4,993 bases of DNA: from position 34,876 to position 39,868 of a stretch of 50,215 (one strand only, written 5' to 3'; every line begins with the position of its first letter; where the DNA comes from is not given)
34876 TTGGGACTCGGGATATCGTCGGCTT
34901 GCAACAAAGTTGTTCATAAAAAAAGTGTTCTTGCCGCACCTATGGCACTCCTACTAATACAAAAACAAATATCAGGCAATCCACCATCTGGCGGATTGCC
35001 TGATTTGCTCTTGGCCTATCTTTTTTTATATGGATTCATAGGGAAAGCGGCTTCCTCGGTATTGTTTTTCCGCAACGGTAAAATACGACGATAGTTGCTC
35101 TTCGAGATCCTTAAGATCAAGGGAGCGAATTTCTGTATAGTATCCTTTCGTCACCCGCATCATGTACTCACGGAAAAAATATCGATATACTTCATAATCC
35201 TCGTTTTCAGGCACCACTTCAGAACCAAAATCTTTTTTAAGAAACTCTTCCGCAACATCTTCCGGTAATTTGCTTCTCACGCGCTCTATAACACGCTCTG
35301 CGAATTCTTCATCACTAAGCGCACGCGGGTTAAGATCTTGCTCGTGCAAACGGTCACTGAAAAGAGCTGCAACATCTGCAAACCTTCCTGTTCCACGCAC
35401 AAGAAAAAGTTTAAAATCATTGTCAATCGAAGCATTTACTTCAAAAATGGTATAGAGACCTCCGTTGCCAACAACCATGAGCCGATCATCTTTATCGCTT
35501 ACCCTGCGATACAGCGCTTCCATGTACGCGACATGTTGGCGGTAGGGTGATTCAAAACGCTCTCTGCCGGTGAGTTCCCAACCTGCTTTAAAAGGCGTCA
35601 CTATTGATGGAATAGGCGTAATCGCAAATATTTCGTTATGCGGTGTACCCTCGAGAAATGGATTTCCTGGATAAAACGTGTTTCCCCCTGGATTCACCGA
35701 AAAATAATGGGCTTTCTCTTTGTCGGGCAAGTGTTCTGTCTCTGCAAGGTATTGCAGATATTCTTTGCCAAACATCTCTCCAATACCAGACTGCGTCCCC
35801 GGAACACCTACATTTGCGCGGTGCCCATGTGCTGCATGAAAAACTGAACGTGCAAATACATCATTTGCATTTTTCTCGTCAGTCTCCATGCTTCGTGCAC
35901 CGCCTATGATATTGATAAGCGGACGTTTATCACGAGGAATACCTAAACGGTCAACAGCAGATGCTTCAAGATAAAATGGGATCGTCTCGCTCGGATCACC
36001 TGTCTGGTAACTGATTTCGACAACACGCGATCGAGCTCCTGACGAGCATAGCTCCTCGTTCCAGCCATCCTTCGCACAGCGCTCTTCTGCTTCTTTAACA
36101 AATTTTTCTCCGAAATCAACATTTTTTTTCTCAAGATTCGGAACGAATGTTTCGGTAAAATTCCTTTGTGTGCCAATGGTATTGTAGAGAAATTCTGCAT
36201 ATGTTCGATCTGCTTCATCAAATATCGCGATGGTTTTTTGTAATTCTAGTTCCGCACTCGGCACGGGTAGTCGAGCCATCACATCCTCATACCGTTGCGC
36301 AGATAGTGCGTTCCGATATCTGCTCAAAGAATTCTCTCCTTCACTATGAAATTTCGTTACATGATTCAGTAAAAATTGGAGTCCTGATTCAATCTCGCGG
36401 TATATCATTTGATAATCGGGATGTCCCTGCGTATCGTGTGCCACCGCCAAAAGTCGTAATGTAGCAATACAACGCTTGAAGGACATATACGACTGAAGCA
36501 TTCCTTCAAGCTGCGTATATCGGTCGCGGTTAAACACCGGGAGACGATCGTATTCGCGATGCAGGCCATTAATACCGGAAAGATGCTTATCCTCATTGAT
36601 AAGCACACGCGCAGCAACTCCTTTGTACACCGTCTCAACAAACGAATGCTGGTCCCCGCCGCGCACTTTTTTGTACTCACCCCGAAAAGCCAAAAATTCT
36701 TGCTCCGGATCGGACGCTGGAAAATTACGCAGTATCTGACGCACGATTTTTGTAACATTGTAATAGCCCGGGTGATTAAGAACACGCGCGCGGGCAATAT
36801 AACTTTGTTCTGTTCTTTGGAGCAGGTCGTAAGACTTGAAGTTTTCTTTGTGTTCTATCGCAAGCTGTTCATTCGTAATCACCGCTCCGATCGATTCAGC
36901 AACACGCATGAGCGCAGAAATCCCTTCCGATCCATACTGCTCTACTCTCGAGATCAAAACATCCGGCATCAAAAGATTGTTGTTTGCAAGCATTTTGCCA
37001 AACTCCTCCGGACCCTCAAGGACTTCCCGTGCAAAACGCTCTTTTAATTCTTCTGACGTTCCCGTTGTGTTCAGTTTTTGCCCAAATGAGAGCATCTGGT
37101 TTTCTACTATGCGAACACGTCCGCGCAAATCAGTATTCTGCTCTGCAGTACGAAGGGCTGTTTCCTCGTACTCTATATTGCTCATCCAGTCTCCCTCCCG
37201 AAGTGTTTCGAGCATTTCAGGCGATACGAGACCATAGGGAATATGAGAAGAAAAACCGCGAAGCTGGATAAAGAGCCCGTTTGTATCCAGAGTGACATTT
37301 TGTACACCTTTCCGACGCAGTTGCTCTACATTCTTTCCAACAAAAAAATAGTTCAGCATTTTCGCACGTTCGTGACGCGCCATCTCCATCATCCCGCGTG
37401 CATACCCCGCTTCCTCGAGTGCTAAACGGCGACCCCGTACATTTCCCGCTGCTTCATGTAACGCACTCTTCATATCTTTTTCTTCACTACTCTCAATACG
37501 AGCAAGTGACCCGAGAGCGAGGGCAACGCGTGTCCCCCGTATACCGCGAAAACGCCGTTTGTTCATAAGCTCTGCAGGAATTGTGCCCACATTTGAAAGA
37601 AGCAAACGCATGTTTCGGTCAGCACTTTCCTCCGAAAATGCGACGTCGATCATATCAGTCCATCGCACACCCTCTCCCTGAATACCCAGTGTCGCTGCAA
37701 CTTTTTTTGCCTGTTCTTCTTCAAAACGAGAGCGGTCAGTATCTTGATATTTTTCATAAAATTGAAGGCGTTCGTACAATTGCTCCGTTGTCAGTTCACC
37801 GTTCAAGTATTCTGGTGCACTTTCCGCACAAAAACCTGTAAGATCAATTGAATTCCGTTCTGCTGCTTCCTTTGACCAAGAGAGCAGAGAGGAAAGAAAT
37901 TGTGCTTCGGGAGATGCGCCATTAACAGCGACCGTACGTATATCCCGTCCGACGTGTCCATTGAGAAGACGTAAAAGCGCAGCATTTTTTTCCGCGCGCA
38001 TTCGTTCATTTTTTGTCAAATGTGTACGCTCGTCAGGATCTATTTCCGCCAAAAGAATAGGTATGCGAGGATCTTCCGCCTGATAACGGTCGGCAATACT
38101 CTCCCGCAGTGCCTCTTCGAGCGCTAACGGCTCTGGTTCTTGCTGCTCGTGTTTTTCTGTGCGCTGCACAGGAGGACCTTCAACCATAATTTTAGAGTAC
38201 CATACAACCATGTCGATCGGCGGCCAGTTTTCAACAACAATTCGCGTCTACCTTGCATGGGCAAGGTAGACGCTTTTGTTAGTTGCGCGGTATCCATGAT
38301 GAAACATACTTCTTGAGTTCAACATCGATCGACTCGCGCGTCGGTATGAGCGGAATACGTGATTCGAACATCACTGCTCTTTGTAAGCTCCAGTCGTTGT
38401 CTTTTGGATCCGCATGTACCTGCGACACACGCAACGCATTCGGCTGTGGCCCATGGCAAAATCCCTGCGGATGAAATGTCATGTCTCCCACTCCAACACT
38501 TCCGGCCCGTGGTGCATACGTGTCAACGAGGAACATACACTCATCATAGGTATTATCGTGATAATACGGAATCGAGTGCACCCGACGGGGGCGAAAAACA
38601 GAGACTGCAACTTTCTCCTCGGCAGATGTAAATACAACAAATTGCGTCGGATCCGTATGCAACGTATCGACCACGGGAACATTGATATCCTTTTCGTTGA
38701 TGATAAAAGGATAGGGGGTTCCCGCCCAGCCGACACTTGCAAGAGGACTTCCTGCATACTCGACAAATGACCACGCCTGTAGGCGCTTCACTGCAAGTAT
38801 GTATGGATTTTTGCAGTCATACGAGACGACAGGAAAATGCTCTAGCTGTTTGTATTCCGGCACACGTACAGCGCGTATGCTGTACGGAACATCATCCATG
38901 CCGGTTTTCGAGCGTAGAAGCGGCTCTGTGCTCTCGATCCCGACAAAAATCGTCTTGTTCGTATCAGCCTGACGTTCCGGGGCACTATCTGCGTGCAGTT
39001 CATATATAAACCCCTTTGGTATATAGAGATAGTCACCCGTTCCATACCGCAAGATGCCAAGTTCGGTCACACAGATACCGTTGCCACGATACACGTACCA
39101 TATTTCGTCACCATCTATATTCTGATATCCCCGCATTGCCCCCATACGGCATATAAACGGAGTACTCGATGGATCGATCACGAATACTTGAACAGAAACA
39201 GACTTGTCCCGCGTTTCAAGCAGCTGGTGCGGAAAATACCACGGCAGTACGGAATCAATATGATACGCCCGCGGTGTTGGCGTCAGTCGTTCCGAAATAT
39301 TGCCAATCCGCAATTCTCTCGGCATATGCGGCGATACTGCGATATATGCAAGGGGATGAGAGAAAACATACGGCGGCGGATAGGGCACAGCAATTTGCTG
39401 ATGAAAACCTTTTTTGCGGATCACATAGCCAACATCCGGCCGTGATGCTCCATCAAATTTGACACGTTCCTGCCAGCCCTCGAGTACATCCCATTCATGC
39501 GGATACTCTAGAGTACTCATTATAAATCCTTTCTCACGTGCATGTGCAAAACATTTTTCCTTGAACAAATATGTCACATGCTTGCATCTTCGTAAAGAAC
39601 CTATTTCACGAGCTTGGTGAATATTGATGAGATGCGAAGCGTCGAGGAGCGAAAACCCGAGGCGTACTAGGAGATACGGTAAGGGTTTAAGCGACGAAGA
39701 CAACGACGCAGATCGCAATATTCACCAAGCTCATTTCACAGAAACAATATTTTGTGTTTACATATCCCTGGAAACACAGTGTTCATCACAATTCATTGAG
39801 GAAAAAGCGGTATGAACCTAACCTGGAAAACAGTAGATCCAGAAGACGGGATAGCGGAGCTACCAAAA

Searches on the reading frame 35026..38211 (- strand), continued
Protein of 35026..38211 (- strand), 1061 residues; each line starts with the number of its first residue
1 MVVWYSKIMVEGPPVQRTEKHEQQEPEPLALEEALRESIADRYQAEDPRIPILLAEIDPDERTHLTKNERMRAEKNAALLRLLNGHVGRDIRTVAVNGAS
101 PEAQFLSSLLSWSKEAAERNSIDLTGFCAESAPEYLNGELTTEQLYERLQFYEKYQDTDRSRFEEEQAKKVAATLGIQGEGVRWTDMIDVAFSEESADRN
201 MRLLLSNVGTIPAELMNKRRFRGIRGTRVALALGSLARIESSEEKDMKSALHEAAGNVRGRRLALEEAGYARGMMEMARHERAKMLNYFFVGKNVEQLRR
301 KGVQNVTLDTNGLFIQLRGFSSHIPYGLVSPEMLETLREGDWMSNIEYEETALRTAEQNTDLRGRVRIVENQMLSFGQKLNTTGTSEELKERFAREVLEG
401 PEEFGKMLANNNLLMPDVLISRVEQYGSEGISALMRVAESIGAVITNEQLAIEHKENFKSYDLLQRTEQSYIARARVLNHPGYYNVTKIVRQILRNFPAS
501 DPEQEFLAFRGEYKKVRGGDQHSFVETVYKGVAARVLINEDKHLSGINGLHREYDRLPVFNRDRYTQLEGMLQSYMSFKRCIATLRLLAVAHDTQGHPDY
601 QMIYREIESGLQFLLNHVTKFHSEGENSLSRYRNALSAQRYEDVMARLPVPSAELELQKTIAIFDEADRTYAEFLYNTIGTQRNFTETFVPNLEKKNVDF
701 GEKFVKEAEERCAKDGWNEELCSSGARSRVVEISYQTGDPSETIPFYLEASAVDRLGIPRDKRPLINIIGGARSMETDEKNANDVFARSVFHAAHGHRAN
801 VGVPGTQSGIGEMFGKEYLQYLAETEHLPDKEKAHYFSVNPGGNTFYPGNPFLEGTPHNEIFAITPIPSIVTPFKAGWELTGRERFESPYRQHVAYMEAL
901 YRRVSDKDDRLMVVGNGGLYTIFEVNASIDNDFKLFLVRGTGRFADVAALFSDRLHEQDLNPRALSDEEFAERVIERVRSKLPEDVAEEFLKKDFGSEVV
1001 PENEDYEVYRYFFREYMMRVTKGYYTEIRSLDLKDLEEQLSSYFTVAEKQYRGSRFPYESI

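Call 88: find_encoding_contigs(protein=P0146, flank=10000, max_places=3)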
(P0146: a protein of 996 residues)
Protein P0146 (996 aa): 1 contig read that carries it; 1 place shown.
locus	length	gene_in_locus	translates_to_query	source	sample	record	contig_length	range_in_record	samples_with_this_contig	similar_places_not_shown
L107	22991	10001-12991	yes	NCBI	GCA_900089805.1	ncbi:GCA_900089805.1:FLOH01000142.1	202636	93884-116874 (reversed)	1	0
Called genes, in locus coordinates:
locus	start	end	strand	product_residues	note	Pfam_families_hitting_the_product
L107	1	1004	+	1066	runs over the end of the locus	PF03477:ATP-cone, PF08471:Ribonuc_red_2_N, PF02867:Ribonuc_red_lgC, PF12637:TSCPD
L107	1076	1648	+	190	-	PF13328:HD_4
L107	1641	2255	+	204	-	-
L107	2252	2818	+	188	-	-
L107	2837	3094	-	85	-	-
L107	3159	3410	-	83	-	-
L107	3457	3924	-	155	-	-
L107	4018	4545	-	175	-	-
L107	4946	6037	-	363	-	-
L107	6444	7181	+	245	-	-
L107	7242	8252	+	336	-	PF00293:NUDIX, PF22327:Nudt16-like (weak), PF02572:CobA_CobO_BtuR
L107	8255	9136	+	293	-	PF10459:Peptidase_S46 (faint), PF00089:Trypsin, PF13365:Trypsin_2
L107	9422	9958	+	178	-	PF00583:Acetyltransf_1 (weak), PF13508:Acetyltransf_7 (weak)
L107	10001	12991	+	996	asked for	PF18171:LSDAT_prok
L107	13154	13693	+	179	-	-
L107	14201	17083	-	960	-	-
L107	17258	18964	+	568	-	PF00691:OmpA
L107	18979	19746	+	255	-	-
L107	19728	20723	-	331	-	-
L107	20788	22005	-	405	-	-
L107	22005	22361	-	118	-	-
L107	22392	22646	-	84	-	-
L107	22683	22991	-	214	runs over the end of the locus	-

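Call 89: find_encoding_contigs(protein=P0163, flank=10000, max_places=3)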
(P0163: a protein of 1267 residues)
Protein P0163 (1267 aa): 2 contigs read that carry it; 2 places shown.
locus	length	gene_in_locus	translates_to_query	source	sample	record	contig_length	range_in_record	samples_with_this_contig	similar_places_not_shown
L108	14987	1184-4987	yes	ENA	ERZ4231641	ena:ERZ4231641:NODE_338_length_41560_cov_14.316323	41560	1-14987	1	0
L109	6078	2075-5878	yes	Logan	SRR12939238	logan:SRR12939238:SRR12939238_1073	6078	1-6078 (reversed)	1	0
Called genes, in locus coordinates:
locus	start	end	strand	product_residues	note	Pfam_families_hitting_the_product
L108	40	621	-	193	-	PF08984:DUF1858, PF01521:Fe-S_biosyn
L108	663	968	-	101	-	-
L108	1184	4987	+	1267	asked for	PF18171:LSDAT_prok (faint)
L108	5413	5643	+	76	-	-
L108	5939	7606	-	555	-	PF13451:zf_Tbcl (faint)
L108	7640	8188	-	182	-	-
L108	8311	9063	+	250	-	PF01978:TrmB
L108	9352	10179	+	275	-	-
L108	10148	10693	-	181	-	PF01169:GDT1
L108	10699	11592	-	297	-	PF01370:Epimerase, PF04321:RmlD_sub_bind, PF16363:GDP_Man_Dehyd (faint)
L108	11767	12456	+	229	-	-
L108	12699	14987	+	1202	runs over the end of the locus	PF08471:Ribonuc_red_2_N, PF02867:Ribonuc_red_lgC, PF12637:TSCPD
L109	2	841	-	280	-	?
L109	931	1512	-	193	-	PF08984:DUF1858, PF01521:Fe-S_biosyn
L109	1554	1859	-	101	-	-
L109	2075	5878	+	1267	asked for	PF18171:LSDAT_prok (faint)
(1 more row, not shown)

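Call 92: search_protein_families(library=pfam, proteins=[L085:8053-8862:+, L085:8933-9706:+, L085:9809-10687:+, L085:10668-12374:+, L085:13414-13794:+, L003:9577-9879:+, L104:13159-13722:-, L102:5107-5631:+, L104:1175-2359:+, L104:14025-14882:+], max_evalue=0.01)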
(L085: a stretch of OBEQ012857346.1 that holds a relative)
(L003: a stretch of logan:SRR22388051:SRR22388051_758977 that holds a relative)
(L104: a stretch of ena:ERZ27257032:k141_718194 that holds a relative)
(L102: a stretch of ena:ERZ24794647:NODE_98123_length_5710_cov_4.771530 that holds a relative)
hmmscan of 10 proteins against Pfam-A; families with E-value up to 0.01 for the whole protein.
L085:8053-8862:+ (269 aa): 1 family
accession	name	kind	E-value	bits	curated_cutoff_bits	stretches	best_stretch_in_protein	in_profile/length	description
PF00857.26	Isochorismatase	-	0.0006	20.4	27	0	181-263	99-173/175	Isochorismatase domain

L085:8933-9706:+ (257 aa): 0 families

L085:9809-10687:+ (292 aa): 1 family
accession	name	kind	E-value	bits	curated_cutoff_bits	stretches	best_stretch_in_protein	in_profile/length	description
PF13672.11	PP2C_2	-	2.8e-09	37.3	24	1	16-132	10-131/209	Protein phosphatase 2C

L085:10668-12374:+ (568 aa): 1 family
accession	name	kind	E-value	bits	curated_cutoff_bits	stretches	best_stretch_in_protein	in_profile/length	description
PF00069.31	Pkinase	-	0.00048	20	31.7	1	76-220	68-214/263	Protein kinase domain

L085:13414-13794:+ (126 aa): 0 families

L003:9577-9879:+ (100 aa): 0 families

L104:13159-13722:- (187 aa): 0 families

L102:5107-5631:+ (174 aa): 0 families

L104:1175-2359:+ (394 aa): 0 families

L104:14025-14882:+ (285 aa): 0 families

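Call 94: find_encoding_contigs(protein=P0124, flank=10000, max_places=4)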
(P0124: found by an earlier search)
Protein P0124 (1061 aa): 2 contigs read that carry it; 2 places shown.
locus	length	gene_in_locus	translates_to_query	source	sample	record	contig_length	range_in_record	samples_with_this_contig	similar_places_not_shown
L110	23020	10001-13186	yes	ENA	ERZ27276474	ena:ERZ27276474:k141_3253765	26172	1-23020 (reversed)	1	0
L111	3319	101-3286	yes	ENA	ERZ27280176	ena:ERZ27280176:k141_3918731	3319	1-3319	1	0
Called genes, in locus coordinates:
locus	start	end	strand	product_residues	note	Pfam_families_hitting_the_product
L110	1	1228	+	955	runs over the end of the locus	PF00041:fn3 (faint), PF07210:DUF1416 (faint), PF13620:CarboxypepD_reg (weak), PF01471:PG_binding_1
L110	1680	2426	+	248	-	-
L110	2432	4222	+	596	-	PF02743:dCache_1, PF17201:Cache_3-Cache_2 (weak), PF00672:HAMP, PF00512:HisKA, PF02518:HATPase_c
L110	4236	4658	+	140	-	PF00072:Response_reg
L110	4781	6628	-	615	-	PF01145:Band_7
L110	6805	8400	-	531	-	PF00171:Aldedh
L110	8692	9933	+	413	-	PF04209:HgmA_C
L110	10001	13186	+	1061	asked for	PF18171:LSDAT_prok (faint)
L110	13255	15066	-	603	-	-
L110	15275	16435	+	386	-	PF00676:E1_dh, PF02775:TPP_enzyme_C (weak), PF13292:DXP_synthase_N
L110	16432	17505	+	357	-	PF02779:Transket_pyr, PF02780:Transketolase_C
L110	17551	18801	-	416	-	-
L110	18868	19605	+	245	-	PF03372:Exo_endo_phos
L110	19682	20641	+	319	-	PF25231:DUF7847 (weak)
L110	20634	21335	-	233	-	PF00702:Hydrolase, PF12710:HAD, PF13419:HAD_2 (faint)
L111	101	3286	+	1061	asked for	PF18171:LSDAT_prok (faint)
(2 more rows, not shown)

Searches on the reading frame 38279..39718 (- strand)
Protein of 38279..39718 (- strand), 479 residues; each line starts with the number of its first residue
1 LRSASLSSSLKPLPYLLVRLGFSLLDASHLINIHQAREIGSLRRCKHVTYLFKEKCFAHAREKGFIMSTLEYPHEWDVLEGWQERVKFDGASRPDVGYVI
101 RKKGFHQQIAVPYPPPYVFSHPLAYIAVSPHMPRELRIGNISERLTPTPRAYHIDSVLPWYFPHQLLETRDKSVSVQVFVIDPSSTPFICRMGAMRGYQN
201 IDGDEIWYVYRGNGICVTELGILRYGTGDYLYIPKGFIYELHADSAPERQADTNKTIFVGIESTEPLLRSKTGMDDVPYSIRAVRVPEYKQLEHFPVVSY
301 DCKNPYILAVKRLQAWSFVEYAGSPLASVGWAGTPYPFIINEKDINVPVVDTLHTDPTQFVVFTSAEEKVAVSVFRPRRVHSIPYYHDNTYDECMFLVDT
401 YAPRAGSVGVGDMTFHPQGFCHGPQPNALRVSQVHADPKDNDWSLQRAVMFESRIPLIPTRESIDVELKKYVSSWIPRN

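Call 3: search_protein_families(library=pfam, proteins=[window:38279-39718:-], max_evalue=0.1)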
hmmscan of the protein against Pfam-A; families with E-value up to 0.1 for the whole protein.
window:38279-39718:- (479 aa): 2 families
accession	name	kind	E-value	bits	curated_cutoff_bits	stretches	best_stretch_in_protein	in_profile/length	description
PF04209.19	HgmA_C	-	9.6e-08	32.4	21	1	350-475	9-146/153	Homogentisate 1,2-dioxygenase C-terminal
PF20510.4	HgmA_N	-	0.028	14.2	20.2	0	196-249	139-192/273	Homogentisate 1,2-dioxygenase N-terminal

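Call 81: search_protein_families(library=ncbifam, proteins=[window:38279-39718:-], max_evalue=0.01)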
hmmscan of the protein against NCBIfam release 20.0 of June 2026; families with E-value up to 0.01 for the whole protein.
window:38279-39718:- (479 aa): 1 family
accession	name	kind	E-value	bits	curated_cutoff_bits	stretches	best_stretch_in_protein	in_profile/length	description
TIGR01015.1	hmgA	equivalog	5.3e-13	48.5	510.75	1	296-475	226-422/429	homogentisate 1,2-dioxygenase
